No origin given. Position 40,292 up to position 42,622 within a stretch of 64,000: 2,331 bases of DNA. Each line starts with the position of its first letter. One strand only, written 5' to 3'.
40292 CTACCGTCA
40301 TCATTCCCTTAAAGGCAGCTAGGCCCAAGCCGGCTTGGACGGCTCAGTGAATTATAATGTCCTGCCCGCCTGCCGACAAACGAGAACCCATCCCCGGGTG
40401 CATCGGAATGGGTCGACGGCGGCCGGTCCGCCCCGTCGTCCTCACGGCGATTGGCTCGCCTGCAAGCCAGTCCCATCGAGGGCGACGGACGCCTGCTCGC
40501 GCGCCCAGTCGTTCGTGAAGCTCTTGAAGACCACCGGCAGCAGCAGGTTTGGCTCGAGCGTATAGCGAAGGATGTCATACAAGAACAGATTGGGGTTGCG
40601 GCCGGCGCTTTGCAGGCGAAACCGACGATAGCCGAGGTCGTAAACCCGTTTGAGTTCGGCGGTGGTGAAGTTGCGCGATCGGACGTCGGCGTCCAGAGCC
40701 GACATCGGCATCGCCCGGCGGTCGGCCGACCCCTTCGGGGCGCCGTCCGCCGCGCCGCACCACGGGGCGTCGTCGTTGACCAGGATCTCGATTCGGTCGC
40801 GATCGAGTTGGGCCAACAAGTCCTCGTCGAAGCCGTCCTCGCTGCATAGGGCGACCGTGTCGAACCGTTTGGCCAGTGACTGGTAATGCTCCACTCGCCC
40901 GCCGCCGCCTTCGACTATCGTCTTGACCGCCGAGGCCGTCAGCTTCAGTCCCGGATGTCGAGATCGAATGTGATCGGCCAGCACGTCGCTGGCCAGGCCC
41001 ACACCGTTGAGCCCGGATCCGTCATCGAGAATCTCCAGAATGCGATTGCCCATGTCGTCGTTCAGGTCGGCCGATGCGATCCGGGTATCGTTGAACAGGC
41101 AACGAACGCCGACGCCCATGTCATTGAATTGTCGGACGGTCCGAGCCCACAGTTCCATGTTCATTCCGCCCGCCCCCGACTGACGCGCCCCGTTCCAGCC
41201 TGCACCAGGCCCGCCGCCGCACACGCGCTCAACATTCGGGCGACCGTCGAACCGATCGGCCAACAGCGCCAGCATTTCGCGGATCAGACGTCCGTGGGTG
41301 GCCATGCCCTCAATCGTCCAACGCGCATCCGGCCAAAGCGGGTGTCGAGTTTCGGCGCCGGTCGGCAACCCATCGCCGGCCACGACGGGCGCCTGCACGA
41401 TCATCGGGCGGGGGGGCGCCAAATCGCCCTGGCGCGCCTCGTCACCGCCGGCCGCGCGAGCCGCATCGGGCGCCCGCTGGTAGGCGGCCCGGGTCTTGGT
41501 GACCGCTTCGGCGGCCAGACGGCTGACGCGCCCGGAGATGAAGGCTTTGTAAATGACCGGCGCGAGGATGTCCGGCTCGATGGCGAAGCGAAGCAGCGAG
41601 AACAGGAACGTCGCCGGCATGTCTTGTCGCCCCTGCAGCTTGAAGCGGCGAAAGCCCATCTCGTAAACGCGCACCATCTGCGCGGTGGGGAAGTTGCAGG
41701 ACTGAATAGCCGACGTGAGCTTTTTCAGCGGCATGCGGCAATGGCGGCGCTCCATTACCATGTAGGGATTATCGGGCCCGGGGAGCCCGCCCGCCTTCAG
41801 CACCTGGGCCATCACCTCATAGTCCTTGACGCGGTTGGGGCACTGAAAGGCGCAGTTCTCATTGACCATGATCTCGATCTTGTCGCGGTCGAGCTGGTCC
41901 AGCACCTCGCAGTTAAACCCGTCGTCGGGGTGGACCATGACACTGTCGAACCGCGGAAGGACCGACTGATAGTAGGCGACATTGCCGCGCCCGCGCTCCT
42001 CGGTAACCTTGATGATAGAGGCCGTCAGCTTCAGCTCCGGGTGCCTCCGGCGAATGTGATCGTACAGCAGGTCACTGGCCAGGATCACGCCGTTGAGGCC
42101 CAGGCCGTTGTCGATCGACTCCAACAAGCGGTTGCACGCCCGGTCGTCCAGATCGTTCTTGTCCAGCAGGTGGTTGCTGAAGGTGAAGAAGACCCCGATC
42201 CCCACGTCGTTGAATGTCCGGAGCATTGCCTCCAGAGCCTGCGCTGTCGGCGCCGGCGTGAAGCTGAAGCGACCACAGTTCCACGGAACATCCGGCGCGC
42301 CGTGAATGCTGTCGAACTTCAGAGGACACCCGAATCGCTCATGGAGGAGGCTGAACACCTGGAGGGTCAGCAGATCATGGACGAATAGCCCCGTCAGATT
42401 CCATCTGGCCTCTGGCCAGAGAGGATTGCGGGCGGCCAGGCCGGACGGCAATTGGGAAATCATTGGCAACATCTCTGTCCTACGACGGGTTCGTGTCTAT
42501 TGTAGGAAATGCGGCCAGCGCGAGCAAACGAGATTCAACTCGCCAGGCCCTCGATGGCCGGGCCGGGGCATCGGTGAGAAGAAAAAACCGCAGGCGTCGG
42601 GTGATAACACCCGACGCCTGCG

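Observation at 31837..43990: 12-kb same-strand cluster of tandemly duplicated large genes of unknown function (candidate novel system)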

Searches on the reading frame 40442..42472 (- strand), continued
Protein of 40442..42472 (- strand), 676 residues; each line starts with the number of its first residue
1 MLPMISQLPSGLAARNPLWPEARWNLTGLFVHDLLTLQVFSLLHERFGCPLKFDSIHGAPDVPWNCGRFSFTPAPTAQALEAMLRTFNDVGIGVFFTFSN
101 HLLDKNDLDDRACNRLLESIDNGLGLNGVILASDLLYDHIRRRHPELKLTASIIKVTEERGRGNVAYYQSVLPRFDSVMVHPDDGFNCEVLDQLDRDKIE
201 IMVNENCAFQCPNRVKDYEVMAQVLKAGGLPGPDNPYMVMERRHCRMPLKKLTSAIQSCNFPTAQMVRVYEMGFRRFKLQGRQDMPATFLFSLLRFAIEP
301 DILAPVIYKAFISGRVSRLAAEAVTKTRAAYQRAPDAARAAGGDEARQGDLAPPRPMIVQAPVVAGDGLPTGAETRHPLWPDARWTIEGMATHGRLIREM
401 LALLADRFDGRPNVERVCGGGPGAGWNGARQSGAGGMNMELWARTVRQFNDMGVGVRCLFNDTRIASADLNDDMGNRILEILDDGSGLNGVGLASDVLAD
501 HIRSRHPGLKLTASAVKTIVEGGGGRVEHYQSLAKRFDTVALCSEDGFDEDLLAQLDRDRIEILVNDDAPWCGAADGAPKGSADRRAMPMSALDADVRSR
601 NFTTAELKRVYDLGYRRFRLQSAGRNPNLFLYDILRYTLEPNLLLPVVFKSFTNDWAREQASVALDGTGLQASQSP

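Call 70: search_protein_families(library=pfam, proteins=[L013:2489-4678:+, L013:4770-6389:-, L017:6704-7810:-, L017:10116-11405:-, L017:11488-12624:-, L011:5808-6710:+, L011:15782-16978:+, L016:10046-11803:-, L016:9010-10014:-, L015:5767-7608:-], max_evalue=0.001)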
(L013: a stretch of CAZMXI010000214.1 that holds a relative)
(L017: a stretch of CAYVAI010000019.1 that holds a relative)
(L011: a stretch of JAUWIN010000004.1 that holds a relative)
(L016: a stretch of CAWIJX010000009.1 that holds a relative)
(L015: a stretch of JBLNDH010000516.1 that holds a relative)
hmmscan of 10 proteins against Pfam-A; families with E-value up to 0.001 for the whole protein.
L013:2489-4678:+ (729 aa): 4 families
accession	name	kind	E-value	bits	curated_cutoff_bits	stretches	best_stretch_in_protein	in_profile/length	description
PF00326.27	Peptidase_S9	-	1.8e-06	28.1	22.6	1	265-325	43-104/213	Prolyl oligopeptidase family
PF05448.18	AXE1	-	5.6e-06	25.8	21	0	269-327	159-218/321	Acetyl xylan esterase (AXE1)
PF00561.26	Abhydrolase_1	-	0.00033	20.8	25.8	0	570-683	22-113/245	alpha/beta hydrolase fold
PF12146.15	Hydrolase_4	-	0.0006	19.6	27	0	164-191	17-44/239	Serine aminopeptidase, S33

L013:4770-6389:- (539 aa): 1 family
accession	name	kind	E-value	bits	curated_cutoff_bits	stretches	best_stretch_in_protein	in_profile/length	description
PF01145.31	Band_7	-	2.1e-28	100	23.6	1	44-224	4-176/176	SPFH domain / Band 7 family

L017:6704-7810:- (368 aa): 2 families
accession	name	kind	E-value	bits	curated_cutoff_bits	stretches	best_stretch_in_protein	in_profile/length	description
PF00149.33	Metallophos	-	8.3e-12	46.4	21.5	1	85-279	3-190/191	Calcineurin-like phosphoesterase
PF12850.12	Metallophos_2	-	2.8e-07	31.1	27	1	85-294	3-131/154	Calcineurin-like phosphoesterase superfamily domain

L017:10116-11405:- (429 aa): 1 family
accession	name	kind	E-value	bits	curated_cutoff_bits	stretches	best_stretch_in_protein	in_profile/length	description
PF02321.23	OEP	-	9.5e-05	22.7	22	0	69-196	2-132/187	Outer membrane efflux protein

L017:11488-12624:- (378 aa): 0 families

L011:5808-6710:+ (300 aa): 1 family
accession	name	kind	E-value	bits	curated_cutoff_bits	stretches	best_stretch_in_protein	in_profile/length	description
PF17301.7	LpqV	-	2.4e-05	24.9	25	1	173-228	35-90/113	Putative lipoprotein LpqV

L011:15782-16978:+ (398 aa): 1 family
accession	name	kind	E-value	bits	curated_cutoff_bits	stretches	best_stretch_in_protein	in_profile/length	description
PF24167.1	DUF7411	-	0.00051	20.1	28.7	0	64-133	3-68/194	Family of unknown function (DUF7411)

L016:10046-11803:- (585 aa): 1 family
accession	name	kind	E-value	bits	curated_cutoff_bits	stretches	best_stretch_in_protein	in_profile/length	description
PF00528.27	BPD_transp_1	-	8e-16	58.7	26.4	1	410-570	14-175/184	Binding-protein-dependent transport system inner membrane component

L016:9010-10014:- (334 aa): 9 families
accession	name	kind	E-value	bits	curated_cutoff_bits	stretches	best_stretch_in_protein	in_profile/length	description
PF08241.18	Methyltransf_11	-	5.2e-21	75.5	21.2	1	181-275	1-94/95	Methyltransferase domain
PF13649.12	Methyltransf_25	-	7.6e-19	68.6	27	1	180-272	1-97/97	Methyltransferase domain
PF08242.18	Methyltransf_12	-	1.1e-12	48.9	30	1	181-273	1-97/98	Methyltransferase domain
PF13847.12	Methyltransf_31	-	5e-12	46.2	27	1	178-280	5-113/145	Methyltransferase domain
PF13489.12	Methyltransf_23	-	1.1e-10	42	27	1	159-281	5-121/164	Methyltransferase domain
PF01209.24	Ubie_methyltran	-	4e-06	26.8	20.1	1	177-280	48-155/233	ubiE/COQ5 methyltransferase family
PF03848.20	TehB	-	0.00013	21.9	20.4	1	177-218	31-72/193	Tellurite resistance protein TehB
PF07021.18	MetW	-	0.00053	20.1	21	0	179-216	16-54/193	Methionine biosynthesis protein MetW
PF05175.20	MTS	-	0.00083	19.5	23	0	179-242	34-102/170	Methyltransferase small domain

L015:5767-7608:- (613 aa): 2 families
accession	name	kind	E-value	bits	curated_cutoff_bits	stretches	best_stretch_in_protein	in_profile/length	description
PF04909.20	Amidohydro_2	-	4.9e-19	69.6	26.4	1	148-400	92-287/289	Amidohydrolase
PF06452.16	CBM9_1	-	1.5e-09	38.5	23.4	1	424-608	5-181/185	Carbohydrate family 9 binding domain-like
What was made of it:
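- Tried and rejected: Neighbourhoods of the unfused relatives (L013, L015, L016, L017) share no partner gene that would hint at a substrate (call 70).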

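Call 71: find_related_loci(query=A1, collection=metagenome_contigs, flank=8000)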
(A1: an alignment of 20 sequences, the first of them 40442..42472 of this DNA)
Query A1 (676 aa) in metagenome_contigs; peptide patterns used: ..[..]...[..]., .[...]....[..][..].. (x = any residue, [..] = any of these).
56 stretches matched a pattern; 16 encode a relative of the query (tblastn E <= 1e-3); 16 distinct loci.
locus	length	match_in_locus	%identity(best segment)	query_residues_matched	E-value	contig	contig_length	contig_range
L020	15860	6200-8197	71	1-676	0e+0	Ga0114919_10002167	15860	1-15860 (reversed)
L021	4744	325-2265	65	8-675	0e+0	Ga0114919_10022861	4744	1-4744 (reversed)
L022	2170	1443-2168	76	2-571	5e-127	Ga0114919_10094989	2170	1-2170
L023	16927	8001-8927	51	4-650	4e-98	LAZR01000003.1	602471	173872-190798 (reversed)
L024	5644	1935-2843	51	4-650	2e-93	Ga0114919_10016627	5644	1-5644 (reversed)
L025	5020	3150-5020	49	4-650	3e-91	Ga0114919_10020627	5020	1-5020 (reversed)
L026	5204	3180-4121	42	9-652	6e-73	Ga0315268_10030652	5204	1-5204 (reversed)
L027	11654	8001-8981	38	4-653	9e-65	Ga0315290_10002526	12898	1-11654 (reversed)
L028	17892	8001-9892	35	16-642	1e-47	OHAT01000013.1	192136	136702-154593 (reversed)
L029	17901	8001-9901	35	16-642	7e-48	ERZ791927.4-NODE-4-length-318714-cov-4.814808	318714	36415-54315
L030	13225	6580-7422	33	19-639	1e-44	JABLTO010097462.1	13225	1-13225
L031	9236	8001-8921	33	19-666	3e-43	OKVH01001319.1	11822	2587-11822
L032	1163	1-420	38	194-654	4e-24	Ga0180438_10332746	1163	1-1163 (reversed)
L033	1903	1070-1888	26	24-639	3e-19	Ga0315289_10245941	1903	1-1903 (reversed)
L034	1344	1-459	35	187-675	1e-18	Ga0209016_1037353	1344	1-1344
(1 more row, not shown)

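Call 95: fold_search(model_id=the predicted structure, library=pdb)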
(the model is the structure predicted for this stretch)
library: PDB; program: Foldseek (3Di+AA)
matches with E <= 10: 1547; with E <= 0.001: 5
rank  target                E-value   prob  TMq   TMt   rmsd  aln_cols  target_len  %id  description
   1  5d88                  3.9e-06  1.00  0.28  0.68   4.7       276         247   15  The Structure of the U32 Peptidase Mk0906 (released 2015-12-02)
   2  6nfj_A                1.0e-04  0.82  0.15  0.13  20.0       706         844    9  Structure of Beta-Klotho in Complex with FGF19 C-terminal peptide (released 2019-04-03)
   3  7bob_B                2.0e-04  0.75  0.16  0.18  21.5       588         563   11  Exo-beta-1,4-mannosidase Op5Man5 from Opitutaceae bacterium strain TAV5 (released 2021-07-14)
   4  5swv                  5.7e-04  0.69  0.17  0.20  22.5       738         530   11  Dehydroquinate dehydratase and shikimate dehydrogenase from S. pombe AroM (released 2016-12-21)
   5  2zyf                  7.5e-04  0.99  0.19  0.35   9.9       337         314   11  Crystal structure of homocitrate synthase from Thermus thermophilus complexed with magnesuim ion and alpha-ketoglutarate (released 2009-12-22)
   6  8qpj_B                1.1e-03  0.99  0.21  0.39   9.9       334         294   13  FAD-independent Methylene-Tetrahydrofolate Reductase Mutant E9Q from Mycobacterium hassiacum (released 2024-05-29)
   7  2ztj                  1.9e-03  0.99  0.18  0.34   9.2       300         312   13  Crystal structure of homocitrate synthase from Thermus thermophilus complexed with alpha-ketoglutarate (released 2009-10-13)
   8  3a9i                  2.8e-03  0.99  0.21  0.37   9.1       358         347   11  Crystal structure of homocitrate synthase from Thermus thermophilus complexed with Lys (released 2009-12-22)
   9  8vw6_A                5.6e-03  0.97  0.21  0.35  10.1       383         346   10  Crystal structure of SsuD (released 2025-02-05)
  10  8qpj_A                5.9e-03  0.98  0.22  0.43  10.3       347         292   13  FAD-independent Methylene-Tetrahydrofolate Reductase Mutant E9Q from Mycobacterium hassiacum (released 2024-05-29)
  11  3rao_A                5.9e-03  0.97  0.20  0.35  10.1       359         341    8  Crystal Structure of the Luciferase-like Monooxygenase from Bacillus cereus ATCC 10987. (released 2011-05-11)
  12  8bgr                  7.3e-03  0.96  0.21  0.40   9.9       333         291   12  FAD-independent Methylene-Tetrahydrofolate Reductase from Mycobacterium hassiacum (released 2023-05-10)
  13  3ivs_A                7.7e-03  0.96  0.21  0.35   9.1       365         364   10  Homocitrate Synthase Lys4 (released 2009-09-22)
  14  4iqd_A                8.6e-03  0.99  0.20  0.41   7.4       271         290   10  Crystal Structure of Carboxyvinyl-Carboxyphosphonate Phosphorylmutase from Bacillus anthracis (released 2013-01-23)
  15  4iqe_B                9.1e-03  0.99  0.20  0.41   7.1       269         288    9  Crystal Structure of Carboxyvinyl-Carboxyphosphonate Phosphorylmutase from Bacillus anthracis str. Ames Ancestor (released 2013-01-23)
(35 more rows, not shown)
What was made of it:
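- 40442..42472 (-): Gene B1 (g2), 676 aa, a tandem U32-like TIM-barrel protein. The N-barrel is residues ~1-335 (41468-42472) and carries conserved C207, C211, C245, C259 (41696-41854) and FKLQGR. The C-barrel is residues ~366-660 (40493-41377) and lacks the Cys set. Foldseek top hit 5d88, E 3.9e-6 (call 95).
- On Peptidase U32 / U32 oxidase family (PF01136): Foldseek E 3.9e-6, TM 0.68 on the target (call 95).
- Foldseek also ranks it first, E 3.9e-6 (call 95).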

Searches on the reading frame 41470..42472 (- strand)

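Call 52: search_protein_families(library=pfam, alignment_id=A4, max_evalue=0.01)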
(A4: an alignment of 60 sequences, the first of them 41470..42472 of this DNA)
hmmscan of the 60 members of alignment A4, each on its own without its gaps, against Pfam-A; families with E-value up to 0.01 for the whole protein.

A. member 1, window:41470-42472:- (334 aa): 0 families

B. families by the number of members that match (of 60 scanned): 5 families
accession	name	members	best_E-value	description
PF01136.24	Peptidase_U32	15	3.7e-06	Peptidase family U32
PF15092.11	UPF0728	2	0.0079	Uncharacterised protein family UPF0728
PF16352.10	DUF4980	1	0.0014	Domain of unknown function (DUF4980)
PF03172.18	HSR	1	0.0033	HSR domain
PF08996.15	zf-DNA_Pol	1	0.0072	DNA Polymerase alpha zinc finger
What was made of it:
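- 15 of 60 single-barrel relatives hit PF01136 at E<=0.01 (call 52).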

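Call 60: search_protein_families(library=ncbifam, alignment_id=A4, max_evalue=0.01)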
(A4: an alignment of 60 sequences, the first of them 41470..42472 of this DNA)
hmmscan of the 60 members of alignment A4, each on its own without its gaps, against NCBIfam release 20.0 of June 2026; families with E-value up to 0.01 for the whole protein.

A. member 1, window:41470-42472:- (334 aa): 0 families

B. families by the number of members that match (of 60 scanned): 4 families
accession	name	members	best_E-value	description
NF047963.1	quinone_UbiU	3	0.00094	ubiquinone anaerobic biosynthesis protein UbiU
NF011996.0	PRK15452.1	1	0.00024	prephenate-dependent tRNA uridine(34) hydroxylase TrhP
TIGR00235.1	udk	1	0.0018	uridine kinase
NF040877.1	SE1832_fam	1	0.0041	SE1832 family protein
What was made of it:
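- Weak UbiU and TrhP NCBIfam hits appear among relatives (call 60).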
